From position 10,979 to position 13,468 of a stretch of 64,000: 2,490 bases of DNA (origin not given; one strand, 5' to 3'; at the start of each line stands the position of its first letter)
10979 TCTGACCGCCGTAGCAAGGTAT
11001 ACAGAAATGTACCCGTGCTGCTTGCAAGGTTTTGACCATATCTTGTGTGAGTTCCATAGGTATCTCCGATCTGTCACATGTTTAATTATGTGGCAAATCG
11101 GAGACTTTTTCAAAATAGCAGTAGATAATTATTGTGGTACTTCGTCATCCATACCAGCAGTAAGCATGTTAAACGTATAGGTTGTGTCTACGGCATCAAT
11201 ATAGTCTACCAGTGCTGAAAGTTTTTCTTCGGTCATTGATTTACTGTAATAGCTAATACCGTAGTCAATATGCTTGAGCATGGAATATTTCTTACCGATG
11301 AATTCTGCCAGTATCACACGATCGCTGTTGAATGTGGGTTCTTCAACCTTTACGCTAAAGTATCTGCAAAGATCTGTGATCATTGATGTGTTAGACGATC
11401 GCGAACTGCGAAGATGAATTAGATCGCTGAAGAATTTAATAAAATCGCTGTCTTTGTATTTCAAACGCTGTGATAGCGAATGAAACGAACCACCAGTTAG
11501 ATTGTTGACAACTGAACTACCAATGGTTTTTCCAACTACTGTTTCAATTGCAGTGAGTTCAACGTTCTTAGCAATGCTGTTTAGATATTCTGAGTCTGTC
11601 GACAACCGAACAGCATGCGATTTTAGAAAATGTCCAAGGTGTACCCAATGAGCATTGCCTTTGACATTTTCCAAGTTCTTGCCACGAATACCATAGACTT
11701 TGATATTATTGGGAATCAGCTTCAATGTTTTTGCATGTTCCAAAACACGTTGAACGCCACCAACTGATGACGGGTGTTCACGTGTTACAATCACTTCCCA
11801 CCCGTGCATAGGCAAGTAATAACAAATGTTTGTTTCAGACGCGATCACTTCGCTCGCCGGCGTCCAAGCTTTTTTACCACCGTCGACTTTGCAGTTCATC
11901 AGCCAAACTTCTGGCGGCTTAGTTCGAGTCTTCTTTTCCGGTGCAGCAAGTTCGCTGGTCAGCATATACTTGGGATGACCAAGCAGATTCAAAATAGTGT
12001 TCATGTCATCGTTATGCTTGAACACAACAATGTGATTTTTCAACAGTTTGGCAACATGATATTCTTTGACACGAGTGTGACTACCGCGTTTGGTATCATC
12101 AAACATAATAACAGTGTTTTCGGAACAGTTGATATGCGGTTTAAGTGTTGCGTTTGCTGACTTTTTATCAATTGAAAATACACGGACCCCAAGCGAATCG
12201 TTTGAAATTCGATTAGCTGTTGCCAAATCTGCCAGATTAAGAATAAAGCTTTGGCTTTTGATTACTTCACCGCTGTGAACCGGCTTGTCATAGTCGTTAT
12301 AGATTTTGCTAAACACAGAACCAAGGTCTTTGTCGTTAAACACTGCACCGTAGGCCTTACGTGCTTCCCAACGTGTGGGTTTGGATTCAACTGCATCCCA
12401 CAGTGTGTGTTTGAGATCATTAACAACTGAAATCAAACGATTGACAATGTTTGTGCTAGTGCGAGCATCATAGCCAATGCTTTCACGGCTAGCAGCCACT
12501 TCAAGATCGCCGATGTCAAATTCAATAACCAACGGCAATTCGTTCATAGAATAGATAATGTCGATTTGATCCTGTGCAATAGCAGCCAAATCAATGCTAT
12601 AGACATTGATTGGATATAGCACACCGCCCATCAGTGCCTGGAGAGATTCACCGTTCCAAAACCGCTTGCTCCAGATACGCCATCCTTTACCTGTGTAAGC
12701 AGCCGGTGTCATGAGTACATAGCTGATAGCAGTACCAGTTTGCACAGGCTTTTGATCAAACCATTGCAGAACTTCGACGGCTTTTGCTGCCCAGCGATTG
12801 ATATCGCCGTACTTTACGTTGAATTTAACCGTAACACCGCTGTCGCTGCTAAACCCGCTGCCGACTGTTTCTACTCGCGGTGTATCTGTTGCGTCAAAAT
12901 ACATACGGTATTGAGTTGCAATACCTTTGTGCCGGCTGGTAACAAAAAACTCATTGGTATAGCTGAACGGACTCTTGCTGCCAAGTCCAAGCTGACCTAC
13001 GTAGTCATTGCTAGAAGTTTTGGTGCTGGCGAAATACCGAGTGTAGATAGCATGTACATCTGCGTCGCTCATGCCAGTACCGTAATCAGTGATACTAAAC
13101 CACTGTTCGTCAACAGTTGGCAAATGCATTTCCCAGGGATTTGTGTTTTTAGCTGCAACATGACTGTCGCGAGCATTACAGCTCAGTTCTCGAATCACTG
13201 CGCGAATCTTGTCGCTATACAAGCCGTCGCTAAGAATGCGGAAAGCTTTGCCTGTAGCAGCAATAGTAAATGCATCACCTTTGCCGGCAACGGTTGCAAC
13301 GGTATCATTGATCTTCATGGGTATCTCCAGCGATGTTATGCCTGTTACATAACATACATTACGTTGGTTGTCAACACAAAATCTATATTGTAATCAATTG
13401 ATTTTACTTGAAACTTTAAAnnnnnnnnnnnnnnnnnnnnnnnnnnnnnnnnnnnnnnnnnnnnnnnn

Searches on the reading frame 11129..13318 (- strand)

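Call 14: search_protein_families(library=pfam, proteins=[window:11129-13318:-], max_evalue=0.001)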
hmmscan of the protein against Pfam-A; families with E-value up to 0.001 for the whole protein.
window:11129-13318:- (729 aa): 1 family
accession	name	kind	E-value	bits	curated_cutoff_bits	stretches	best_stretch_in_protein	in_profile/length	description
PF13589.12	HATPase_c_3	-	1.9e-06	28.4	25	1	66-145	26-109/137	Histidine kinase-, DNA gyrase B-, and HSP90-like ATPase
